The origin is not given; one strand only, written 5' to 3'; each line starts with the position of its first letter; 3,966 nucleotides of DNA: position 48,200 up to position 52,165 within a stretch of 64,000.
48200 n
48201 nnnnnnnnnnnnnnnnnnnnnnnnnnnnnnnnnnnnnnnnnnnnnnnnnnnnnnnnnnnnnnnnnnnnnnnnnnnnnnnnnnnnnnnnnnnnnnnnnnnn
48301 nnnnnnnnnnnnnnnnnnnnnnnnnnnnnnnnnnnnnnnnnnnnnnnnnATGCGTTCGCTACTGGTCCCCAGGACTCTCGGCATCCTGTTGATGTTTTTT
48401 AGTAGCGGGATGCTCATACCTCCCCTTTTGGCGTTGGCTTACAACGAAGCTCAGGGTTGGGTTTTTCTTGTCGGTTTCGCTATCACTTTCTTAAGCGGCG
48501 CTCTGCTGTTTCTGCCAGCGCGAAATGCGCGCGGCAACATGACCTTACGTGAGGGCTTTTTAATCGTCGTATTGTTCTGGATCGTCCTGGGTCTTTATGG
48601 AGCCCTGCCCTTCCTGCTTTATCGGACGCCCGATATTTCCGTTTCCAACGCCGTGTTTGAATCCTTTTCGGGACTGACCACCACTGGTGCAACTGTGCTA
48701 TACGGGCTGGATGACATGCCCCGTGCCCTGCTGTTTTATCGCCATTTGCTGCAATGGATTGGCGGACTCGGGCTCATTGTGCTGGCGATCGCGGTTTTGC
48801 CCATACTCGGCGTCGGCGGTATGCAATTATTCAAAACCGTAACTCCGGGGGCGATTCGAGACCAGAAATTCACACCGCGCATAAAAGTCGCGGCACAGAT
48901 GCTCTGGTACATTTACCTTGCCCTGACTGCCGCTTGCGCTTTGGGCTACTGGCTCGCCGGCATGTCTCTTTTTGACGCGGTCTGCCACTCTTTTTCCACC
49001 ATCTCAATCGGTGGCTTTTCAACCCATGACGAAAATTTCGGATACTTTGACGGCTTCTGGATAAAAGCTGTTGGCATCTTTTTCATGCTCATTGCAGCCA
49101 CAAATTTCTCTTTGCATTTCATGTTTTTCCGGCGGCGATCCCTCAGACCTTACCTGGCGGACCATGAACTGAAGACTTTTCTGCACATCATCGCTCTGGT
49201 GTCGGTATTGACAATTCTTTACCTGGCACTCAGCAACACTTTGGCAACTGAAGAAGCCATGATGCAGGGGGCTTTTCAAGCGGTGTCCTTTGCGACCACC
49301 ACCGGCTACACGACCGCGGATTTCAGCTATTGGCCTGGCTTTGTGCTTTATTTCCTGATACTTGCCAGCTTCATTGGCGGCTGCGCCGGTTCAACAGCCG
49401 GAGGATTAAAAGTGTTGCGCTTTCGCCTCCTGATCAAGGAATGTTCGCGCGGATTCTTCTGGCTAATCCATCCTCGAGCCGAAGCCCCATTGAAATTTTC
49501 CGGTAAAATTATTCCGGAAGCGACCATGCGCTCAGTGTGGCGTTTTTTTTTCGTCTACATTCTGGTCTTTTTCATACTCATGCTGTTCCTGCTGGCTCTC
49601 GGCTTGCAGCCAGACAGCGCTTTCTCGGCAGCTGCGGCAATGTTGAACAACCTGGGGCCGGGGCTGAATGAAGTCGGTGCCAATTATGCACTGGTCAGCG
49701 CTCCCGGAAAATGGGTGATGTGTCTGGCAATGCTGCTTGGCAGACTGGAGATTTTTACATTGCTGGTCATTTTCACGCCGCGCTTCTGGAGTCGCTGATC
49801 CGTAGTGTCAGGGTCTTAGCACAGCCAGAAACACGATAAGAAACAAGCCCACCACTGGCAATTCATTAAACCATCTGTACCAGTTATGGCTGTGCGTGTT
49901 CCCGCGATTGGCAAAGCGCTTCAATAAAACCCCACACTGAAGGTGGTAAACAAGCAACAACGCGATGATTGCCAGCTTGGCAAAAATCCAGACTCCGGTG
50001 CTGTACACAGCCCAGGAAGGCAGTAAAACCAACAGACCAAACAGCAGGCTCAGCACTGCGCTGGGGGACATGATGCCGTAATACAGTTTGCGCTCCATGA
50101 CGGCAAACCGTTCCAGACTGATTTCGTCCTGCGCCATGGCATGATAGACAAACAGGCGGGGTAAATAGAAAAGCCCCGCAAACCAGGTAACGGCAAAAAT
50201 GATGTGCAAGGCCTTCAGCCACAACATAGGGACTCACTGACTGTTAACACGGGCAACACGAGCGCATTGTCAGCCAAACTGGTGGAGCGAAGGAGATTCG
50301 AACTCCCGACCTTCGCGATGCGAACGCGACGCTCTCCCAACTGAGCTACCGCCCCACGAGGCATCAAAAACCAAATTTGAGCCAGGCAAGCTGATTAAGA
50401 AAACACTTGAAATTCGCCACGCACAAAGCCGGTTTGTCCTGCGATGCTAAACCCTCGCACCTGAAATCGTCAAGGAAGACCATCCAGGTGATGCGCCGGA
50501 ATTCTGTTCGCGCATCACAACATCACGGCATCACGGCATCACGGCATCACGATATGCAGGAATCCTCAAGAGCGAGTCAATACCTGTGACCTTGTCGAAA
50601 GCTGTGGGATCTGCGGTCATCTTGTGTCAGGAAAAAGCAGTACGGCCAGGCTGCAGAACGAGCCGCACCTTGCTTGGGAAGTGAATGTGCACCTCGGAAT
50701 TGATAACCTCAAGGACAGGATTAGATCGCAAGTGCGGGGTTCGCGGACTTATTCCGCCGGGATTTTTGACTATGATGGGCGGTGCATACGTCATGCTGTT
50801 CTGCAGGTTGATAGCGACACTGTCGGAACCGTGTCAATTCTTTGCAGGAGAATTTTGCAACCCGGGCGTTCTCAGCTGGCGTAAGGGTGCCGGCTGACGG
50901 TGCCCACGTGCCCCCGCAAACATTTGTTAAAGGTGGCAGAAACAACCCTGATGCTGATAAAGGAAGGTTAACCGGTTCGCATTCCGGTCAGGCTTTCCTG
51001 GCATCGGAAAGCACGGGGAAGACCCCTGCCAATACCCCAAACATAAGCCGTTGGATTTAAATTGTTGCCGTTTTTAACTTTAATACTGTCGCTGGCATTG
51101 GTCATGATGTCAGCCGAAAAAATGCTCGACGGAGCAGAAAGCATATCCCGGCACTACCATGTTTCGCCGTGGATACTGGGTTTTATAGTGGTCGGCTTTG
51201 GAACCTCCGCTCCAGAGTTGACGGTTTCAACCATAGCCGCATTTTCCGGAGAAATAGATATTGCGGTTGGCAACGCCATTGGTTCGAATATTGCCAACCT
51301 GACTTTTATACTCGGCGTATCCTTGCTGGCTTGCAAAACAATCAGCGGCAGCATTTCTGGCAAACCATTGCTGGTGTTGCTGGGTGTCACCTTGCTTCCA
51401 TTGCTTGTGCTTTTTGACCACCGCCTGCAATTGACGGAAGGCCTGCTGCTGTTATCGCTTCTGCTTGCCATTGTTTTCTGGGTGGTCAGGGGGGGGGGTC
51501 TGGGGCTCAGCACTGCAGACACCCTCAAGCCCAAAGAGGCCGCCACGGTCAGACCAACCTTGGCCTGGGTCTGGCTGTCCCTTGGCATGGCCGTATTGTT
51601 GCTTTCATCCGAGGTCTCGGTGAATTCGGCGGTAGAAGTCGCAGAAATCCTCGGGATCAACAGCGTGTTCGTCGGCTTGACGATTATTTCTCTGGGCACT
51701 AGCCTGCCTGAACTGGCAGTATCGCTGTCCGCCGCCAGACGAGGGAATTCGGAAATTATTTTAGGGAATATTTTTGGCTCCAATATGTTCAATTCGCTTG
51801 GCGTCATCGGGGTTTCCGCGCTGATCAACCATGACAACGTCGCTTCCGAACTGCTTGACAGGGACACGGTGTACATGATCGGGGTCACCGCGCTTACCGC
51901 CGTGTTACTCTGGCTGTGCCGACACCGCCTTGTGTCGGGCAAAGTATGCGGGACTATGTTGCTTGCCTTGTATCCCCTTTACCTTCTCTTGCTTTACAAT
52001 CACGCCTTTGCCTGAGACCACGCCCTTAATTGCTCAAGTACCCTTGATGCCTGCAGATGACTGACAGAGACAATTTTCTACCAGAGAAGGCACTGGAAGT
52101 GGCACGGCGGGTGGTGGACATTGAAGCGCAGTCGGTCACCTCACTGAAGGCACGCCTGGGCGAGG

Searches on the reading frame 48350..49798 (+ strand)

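Call 96: search_protein_families(library=pfam, proteins=[window:48350-49798:+], max_evalue=0.0001)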
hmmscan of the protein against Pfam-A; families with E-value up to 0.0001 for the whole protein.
window:48350-49798:+ (482 aa): 1 family
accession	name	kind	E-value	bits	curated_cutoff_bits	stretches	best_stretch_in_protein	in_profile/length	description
PF02386.22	TrkH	-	2e-83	281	27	1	38-476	4-491/502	Cation transport protein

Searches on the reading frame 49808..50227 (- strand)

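Call 96: search_protein_families(library=pfam, proteins=[window:49808-50227:-], max_evalue=0.0001)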
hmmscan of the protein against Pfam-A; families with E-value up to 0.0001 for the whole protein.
window:49808-50227:- (139 aa): 2 families
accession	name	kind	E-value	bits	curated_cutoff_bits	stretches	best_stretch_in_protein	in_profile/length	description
PF03653.18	UPF0093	-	4.9e-43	147.3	34.2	1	2-139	6-145/146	Uncharacterised protein family (UPF0093)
PF05425.18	CopD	-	1.1e-05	26.2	32.1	1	51-137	9-104/105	Copper resistance protein D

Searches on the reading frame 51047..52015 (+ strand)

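Call 96: search_protein_families(library=pfam, proteins=[window:51047-52015:+], max_evalue=0.0001)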
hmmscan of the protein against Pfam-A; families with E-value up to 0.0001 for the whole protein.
window:51047-52015:+ (322 aa): 1 family
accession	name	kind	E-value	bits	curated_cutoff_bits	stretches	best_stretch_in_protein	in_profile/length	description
PF01699.29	Na_Ca_ex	-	3.7e-58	196.2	24.9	2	173-317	2-150/151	Sodium/calcium exchanger protein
